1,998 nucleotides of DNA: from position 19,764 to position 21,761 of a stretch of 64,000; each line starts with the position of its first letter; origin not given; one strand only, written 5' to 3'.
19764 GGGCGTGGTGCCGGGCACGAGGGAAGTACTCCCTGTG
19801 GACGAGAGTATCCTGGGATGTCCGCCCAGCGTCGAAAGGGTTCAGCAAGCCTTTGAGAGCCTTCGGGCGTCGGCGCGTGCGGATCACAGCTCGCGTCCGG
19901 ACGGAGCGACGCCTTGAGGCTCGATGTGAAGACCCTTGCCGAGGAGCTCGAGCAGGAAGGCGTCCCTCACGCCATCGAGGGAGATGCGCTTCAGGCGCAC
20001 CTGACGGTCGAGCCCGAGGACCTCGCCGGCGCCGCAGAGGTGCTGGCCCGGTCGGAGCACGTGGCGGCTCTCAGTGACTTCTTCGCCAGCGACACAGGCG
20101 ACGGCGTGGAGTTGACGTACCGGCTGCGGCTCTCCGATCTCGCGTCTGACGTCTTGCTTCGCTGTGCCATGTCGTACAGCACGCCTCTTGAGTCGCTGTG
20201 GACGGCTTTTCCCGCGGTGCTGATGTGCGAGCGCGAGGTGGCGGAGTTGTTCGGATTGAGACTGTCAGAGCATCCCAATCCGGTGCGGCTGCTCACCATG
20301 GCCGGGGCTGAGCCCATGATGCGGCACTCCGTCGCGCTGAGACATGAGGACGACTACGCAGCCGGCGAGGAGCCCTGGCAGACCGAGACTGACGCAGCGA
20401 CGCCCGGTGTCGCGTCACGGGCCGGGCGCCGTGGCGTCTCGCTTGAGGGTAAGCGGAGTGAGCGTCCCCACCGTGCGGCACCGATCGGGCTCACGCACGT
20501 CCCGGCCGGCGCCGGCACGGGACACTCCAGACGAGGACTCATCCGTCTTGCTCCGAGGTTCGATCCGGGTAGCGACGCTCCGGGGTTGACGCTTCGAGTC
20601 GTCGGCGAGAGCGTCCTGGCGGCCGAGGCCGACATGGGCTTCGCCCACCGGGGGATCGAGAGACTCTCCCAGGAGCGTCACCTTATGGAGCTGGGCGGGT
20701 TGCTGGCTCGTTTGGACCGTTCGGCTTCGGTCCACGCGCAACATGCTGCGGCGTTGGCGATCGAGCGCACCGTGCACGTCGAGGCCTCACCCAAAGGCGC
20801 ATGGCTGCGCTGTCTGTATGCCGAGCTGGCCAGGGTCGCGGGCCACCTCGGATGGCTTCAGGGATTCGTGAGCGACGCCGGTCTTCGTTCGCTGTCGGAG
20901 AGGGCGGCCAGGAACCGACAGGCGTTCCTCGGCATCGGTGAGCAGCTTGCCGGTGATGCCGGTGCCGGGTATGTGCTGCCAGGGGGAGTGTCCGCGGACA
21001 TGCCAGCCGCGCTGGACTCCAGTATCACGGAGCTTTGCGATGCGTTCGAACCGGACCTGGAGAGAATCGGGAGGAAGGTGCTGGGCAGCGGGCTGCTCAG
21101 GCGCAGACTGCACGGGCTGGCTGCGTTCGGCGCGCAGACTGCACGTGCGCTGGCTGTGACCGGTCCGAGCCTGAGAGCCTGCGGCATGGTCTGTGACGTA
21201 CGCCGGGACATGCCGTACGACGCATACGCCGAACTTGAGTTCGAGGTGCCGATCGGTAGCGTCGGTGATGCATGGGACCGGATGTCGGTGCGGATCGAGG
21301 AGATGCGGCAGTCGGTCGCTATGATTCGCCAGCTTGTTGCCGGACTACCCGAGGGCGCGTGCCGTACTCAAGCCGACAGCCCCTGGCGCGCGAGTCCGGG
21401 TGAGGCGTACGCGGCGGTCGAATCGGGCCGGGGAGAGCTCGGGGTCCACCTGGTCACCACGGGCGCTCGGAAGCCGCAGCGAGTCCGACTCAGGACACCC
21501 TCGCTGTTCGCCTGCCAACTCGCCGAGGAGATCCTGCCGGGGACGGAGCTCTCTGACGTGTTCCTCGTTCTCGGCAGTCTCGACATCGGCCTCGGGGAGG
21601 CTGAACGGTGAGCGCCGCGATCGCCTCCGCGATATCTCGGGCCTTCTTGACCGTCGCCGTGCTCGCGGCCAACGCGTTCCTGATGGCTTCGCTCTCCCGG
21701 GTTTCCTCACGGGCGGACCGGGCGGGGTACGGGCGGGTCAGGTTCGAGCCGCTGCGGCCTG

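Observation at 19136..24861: Minimal, highly divergent complex-I-like operon: (small TM)-NuoB-NuoCD-NuoH-NuoJ-NuoK-NuoN only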

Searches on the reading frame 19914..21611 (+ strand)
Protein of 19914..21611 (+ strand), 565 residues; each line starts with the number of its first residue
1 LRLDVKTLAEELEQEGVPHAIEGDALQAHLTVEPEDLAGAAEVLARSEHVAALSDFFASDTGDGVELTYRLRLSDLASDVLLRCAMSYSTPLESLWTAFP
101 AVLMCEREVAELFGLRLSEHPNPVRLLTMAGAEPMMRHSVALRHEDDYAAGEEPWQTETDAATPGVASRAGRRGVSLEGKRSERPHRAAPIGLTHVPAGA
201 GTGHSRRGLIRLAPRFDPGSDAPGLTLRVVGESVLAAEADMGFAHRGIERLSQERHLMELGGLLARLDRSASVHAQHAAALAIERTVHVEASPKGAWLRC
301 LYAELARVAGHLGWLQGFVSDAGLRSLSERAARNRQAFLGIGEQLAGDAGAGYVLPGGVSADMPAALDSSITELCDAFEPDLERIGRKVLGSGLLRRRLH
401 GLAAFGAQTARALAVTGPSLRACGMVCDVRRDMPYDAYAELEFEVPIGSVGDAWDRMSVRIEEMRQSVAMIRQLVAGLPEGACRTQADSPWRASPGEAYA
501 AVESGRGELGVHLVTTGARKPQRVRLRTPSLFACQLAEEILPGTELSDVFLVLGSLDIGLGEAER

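Call 3: search_protein_families(library=pfam, proteins=[window:19914-21611:+], max_evalue=0.1)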
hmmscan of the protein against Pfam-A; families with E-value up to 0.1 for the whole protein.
window:19914-21611:+ (565 aa): 2 families
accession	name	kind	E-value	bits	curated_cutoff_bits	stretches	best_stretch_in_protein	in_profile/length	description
PF00346.24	Complex1_49kDa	-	1.2e-58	198.8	24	2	323-487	3-168/271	Respiratory-chain NADH dehydrogenase, 49 Kd subunit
PF00329.25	Complex1_30kDa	-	4e-13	50.4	22.5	1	30-135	1-114/124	Respiratory-chain NADH dehydrogenase, 30 Kd subunit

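Call 4: search_protein_families(library=ncbifam, proteins=[window:19914-21611:+], max_evalue=0.1)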
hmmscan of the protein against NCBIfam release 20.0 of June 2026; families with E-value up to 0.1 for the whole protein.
window:19914-21611:+ (565 aa): 12 families
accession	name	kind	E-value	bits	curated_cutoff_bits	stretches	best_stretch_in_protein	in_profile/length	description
NF004739.1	PRK06075.1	equivalog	7.3e-80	268.6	360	2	225-487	18-281/384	NADH-quinone oxidoreductase subunit D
NF009808.0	PRK13292.1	equivalog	3.9e-68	230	1156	3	225-483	425-684/791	NADH-quinone oxidoreductase subunit B/C/D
TIGR01962.1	NuoD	equivalog_domain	5.3e-67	226.3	459.35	2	225-486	20-282/386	NADH dehydrogenase (quinone) subunit D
NF008974.0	PRK12322.1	equivalog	8.1e-65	219.1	522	1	225-563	24-364/366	NADH-quinone oxidoreductase subunit D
NF008728.0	PRK11742.1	equivalog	1.9e-57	195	840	3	225-486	232-494/598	NADH-quinone oxidoreductase subunit C/D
NF005649.0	PRK07415.1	equivalog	1.4e-53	182.3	583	2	226-483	29-288/394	NAD(P)H-quinone oxidoreductase subunit H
NF040602.1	F420_dehyd_FpoD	exception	2.4e-52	178.2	600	1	224-565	24-372/372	F420H2 dehydrogenase subunit FpoD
TIGR01961.1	NuoC_fam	subfamily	3.7e-08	33.9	122.45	1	32-130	5-107/122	NADH (or F420H2) dehydrogenase, subunit C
NF006304.0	PRK08491.1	equivalog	0.00026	20.7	228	1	55-127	90-160/263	NADH-quinone oxidoreductase subunit C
NF004733.0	PRK06074.1-5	equivalog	0.00045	19.9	225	1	65-133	73-141/203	NADH-quinone oxidoreductase subunit C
NF009141.0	PRK12494.1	equivalog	0.001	18.9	175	1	10-129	24-151/175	NAD(P)H-quinone oxidoreductase subunit J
NF004734.0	PRK06074.2-1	equivalog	0.0036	17.3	169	1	80-128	86-135/164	NADH-quinone oxidoreductase subunit C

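Call 7: find_homologous_proteins(query=window:19914-21611:+, max_evalue=1e-10)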
Query window:19914-21611:+ (565 aa): 21 proteins with E <= 1e-10 among 8000 candidates.
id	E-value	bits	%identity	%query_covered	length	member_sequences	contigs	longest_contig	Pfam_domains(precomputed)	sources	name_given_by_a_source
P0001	0.0e+0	1228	100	99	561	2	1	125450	PF00329.26,PF00346.25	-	-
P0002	1.7e-98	349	38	91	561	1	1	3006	PF00329.26,PF00346.25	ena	-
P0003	1.8e-81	293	41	67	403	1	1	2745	PF00346.25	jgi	jgi:NADH-quinone oxidoreductase subunit D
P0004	9.2e-51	191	33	60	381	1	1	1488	PF00346.25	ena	-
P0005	2.4e-48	183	29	84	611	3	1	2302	PF00329.26,PF00346.25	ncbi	-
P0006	8.5e-48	181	30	64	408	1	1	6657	PF00346.25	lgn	-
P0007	1.6e-46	177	30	64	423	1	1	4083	PF00346.25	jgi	jgi:NADH-quinone oxidoreductase subunit D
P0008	3.1e-46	176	28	99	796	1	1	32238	PF00329.26,PF00346.25,PF01058.30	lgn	-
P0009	3.1e-46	176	32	60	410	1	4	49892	PF00346.25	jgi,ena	-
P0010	3.4e-46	176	28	88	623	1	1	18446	PF00329.26,PF00346.25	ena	-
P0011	1.1e-44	171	30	60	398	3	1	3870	PF00346.25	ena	-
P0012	2.5e-44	170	30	60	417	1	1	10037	PF00346.25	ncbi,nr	ncbi:MAG: NADH-quinone oxidoreductase subunit D [Gammaproteobacteria bacterium]|nr:NADH-quinone oxid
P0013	5.4e-43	166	30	60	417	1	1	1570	PF00346.25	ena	-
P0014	5.8e-42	162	31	60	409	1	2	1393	PF00346.25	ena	-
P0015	1.4e-41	161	30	60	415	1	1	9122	PF00346.25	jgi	jgi:NADH-quinone oxidoreductase subunit D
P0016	6.3e-33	132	26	65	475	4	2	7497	PF00346.25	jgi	jgi:NADH-quinone oxidoreductase subunit D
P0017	2.8e-23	100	28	85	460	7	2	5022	PF00374.25,PF00346.25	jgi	jgi:hydrogenase-4 component G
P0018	1.1e-22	98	27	87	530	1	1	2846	PF00374.25,PF00329.26,PF00346.25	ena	-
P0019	8.2e-21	92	29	78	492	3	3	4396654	PF00374.25,PF00329.26,PF00346.25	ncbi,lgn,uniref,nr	ncbi:NADH-quinone oxidoreductase subunit C [Mycolicibacter hiberniae]|uniref:Formate hydrogenase Hyc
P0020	1.7e-20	91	29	80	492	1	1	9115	PF00374.25,PF00329.26,PF00346.25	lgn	-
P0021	5.9e-15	73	27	80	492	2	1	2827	PF00374.25,PF00329.26,PF00346.25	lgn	-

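Call 8: find_encoding_contigs(protein=P0001, flank=10000, max_places=4)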
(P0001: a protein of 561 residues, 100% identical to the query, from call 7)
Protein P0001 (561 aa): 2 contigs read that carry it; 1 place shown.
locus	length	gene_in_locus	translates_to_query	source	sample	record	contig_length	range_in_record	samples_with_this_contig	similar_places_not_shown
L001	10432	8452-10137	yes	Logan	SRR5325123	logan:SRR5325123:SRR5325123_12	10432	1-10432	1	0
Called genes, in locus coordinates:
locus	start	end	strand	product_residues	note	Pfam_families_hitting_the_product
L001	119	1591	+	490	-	PF05977:MFS_3, PF07690:MFS_1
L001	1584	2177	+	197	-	PF05683:Fumerase_C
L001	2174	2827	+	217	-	PF02223:Thymidylate_kin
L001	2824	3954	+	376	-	PF13177:DNA_pol3_delta2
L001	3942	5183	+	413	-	PF04468:PSP1, PF28472:PSP1_3rd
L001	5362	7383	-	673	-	PF17201:Cache_3-Cache_2, PF17202:sCache_3_3, PF00672:HAMP, PF00015:MCPsignal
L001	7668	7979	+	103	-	PF00507:Oxidored_q4 (weak)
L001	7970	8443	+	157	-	PF01058:Oxidored_q6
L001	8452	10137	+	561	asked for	PF00329:Complex1_30kDa, PF00346:Complex1_49kDa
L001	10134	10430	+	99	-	?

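Call 9: find_encoding_contigs(protein=P0002, flank=10000, max_places=4)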
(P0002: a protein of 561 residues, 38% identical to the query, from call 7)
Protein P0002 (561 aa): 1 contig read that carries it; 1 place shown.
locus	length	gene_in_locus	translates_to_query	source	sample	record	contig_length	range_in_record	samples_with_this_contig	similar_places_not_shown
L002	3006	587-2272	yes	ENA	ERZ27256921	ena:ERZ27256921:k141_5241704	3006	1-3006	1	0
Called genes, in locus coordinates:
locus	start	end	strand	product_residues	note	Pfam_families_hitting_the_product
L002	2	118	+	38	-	?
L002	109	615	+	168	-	PF01058:Oxidored_q6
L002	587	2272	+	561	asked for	PF00329:Complex1_30kDa, PF00346:Complex1_49kDa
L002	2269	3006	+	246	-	?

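Call 10: find_encoding_contigs(protein=P0003, flank=10000, max_places=4)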
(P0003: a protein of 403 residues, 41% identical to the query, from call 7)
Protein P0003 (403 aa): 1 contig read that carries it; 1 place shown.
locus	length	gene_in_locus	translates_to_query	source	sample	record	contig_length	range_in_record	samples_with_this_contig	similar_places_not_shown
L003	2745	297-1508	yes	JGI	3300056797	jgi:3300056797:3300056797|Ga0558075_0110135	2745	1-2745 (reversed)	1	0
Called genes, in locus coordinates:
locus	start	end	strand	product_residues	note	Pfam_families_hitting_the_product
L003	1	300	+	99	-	PF00329:Complex1_30kDa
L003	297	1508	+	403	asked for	PF00346:Complex1_49kDa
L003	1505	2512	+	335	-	PF00146:NADHdh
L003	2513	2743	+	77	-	?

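Call 13: find_related_loci(query=window:19914-21611:+, collection=genome_contigs, flank=10000)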
Query window:19914-21611:+ (565 aa) in genome_contigs; peptide patterns used: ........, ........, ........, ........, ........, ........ (x = any residue, [..] = any of these).
319 stretches matched a pattern; 5 encode a relative of the query (tblastn E <= 1e-3); 5 distinct loci.
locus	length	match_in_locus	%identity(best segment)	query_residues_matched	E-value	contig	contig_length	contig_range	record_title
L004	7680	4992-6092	31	225-565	2e-51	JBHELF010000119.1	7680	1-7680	MAG: Actinomycetota bacterium isolate S1_bin.6.orig S1_k141_738611, whole genome shotgun sequence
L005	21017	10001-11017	31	231-557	3e-42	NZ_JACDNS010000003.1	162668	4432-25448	MAG: Thermococcus sp. isolate GB_MAG1_027 c_000000000079, whole genome shotgun sequence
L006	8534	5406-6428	30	229-557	2e-41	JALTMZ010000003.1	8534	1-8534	MAG: Thermococcus sp. isolate S139_metabat2_scaf2bin.061_VB S139_NODE_10256_length_8534_cov_1.682289, whole genome shotg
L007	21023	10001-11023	30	229-557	4e-39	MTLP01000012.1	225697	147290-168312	MAG: Thermococcus sp. JdFR-02 JGI24019J35510_1000012, whole genome shotgun sequence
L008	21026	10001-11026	28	229-557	2e-38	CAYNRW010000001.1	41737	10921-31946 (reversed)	MAG TPA_asm: uncultured Thermococci archaeon isolate binchicken_co256_372 genome assembly, contig: NODE_1221_length_4173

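Call 14: search_solved_structures(query=window:19914-21611:+, show_alignments=3, max_evalue=1e-20)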
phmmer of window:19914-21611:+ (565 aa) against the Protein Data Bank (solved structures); distinct sequences matched with E-value up to 1e-20: 52.
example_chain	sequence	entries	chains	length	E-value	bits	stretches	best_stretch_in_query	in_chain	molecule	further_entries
6gcs_C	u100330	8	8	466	2.5e-50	174.8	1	209-486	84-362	49-KDA PROTEIN (NUCM) | Subunit NUCM of NADH:Ubiquinone Oxidoreductase (Complex I) | NUCM protein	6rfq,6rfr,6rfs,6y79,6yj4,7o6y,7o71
7zm7_C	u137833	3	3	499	5.6e-50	173.7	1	210-486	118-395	NADH-ubiquinone oxidoreductase 49 kDa subunit-like protein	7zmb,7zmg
8e73_S2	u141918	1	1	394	5.7e-50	173.6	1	211-485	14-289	NDUS2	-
6h8k_C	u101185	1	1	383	6.8e-50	173.4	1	218-486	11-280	NUCM protein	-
9f5x_E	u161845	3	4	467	1.5e-49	172.3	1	213-485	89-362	NADH:ubiquinone oxidoreductase 49 kD subunit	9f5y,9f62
7b0n_D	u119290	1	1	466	1.7e-49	172.1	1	209-486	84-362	NUCM protein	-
6x89_S2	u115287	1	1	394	2e-49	171.9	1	226-485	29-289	NDUS2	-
7aqr_D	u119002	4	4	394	2.6e-49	171.5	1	214-485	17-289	NADH dehydrogenase subunit 7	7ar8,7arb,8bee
8bpx_D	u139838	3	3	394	2.8e-49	171.4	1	214-485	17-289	NADH dehydrogenase [ubiquinone] iron-sulfur protein 2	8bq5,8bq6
7ar7_D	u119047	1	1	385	3.1e-49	171.2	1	221-485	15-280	NADH dehydrogenase [ubiquinone] iron-sulfur protein 2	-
6u8y_L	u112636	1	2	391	1.1e-48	169.3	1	225-557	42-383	NADH dehydrogenase subunit D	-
4wz7_C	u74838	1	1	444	1.7e-48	168.7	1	209-486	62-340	NUCM protein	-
7a23_G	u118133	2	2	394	3e-48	168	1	214-485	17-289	Nad7m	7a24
5lnk_4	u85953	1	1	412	4.1e-48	167.5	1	220-486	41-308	Mitochondrial complex I, 49 kDa subunit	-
6zkb_4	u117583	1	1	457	4.7e-48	167.3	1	216-486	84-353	Mitochondrial complex I, 49 kDa subunit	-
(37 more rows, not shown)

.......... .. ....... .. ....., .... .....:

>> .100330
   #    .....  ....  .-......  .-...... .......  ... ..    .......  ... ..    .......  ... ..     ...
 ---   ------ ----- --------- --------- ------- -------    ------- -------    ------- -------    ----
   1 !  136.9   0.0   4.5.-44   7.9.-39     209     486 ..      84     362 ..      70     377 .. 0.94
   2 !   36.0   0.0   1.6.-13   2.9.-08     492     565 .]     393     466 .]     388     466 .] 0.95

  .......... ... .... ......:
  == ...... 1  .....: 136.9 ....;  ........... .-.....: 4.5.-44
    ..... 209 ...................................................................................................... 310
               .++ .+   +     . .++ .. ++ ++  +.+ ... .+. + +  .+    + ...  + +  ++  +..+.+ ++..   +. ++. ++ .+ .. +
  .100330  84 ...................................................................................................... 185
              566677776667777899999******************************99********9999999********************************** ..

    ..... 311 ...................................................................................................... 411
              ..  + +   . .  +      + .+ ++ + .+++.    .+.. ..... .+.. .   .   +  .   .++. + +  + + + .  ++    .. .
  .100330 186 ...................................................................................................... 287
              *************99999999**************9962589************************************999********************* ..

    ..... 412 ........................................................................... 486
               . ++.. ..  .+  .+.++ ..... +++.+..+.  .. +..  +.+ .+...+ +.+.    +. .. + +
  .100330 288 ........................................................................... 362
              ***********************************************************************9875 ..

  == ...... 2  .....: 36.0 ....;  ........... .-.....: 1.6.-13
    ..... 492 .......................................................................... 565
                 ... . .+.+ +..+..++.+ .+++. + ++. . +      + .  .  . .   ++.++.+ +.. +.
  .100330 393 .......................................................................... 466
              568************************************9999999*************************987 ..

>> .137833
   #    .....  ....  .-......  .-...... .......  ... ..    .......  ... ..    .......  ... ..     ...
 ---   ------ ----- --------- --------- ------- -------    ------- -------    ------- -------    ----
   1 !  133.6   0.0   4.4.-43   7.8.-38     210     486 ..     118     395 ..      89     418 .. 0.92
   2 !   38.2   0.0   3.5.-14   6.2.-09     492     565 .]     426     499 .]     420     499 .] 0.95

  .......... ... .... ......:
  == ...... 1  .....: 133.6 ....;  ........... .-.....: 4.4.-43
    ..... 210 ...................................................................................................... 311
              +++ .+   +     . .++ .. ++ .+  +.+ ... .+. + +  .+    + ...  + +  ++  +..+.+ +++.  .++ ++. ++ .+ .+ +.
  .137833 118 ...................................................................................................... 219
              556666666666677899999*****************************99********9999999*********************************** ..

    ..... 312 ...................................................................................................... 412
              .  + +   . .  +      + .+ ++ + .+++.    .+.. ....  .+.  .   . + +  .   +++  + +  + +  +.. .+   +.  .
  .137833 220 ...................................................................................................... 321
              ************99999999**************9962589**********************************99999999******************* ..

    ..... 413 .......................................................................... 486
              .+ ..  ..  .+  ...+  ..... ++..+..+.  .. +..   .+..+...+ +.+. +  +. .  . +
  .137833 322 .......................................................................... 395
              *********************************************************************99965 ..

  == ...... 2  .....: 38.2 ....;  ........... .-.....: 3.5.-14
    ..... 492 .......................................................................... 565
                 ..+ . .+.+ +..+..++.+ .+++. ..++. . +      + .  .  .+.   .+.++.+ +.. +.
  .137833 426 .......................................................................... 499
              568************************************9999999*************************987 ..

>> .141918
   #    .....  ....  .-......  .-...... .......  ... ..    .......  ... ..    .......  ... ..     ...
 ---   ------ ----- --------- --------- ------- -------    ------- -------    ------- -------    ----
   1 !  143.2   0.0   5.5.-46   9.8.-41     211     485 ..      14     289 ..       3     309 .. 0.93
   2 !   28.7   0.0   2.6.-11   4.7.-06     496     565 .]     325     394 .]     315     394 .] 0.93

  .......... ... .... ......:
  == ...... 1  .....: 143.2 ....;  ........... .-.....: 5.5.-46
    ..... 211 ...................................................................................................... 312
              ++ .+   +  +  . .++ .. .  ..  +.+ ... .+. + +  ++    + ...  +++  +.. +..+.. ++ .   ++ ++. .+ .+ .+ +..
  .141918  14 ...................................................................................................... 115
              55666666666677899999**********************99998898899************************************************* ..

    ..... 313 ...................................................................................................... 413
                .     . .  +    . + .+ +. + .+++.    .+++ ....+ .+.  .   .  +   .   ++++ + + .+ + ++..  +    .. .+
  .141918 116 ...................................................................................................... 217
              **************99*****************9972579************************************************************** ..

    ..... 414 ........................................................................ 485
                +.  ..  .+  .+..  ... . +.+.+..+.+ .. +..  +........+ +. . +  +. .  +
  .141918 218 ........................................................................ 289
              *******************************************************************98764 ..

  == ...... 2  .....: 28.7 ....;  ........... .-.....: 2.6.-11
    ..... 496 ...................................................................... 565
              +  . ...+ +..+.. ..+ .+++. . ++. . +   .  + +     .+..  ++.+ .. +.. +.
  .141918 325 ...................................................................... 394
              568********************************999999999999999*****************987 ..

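Call 31: search_protein_representatives(protein=window:19914-21611:+)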
Query: 565 residues. Proteins with E-value up to 0.001 (for the whole library): 6472; up to 1e-10: 2510; up to 1e-30: 336. The best 150 are listed.
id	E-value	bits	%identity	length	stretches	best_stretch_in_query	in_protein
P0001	0.0e+00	1227.5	100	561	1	5-565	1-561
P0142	1.4e-99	350.7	39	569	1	51-565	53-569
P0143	3.3e-66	240.5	41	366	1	220-563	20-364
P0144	6.2e-62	226.4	42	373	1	228-565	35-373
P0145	2.2e-61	224.6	33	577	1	53-565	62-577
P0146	9.1e-61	222.5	39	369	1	214-565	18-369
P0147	8.0e-58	212.8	30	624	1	52-565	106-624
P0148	2.3e-55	204.7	34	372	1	224-564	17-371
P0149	2.5e-55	204.6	33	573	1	92-565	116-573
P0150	3.7e-55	204.0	37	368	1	225-565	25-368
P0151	3.7e-54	200.7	27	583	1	32-565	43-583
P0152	1.9e-53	198.4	33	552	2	223-564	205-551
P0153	6.6e-52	193.3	29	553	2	187-565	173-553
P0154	1.6e-50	188.7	37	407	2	221-516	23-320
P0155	3.5e-50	187.6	34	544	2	214-564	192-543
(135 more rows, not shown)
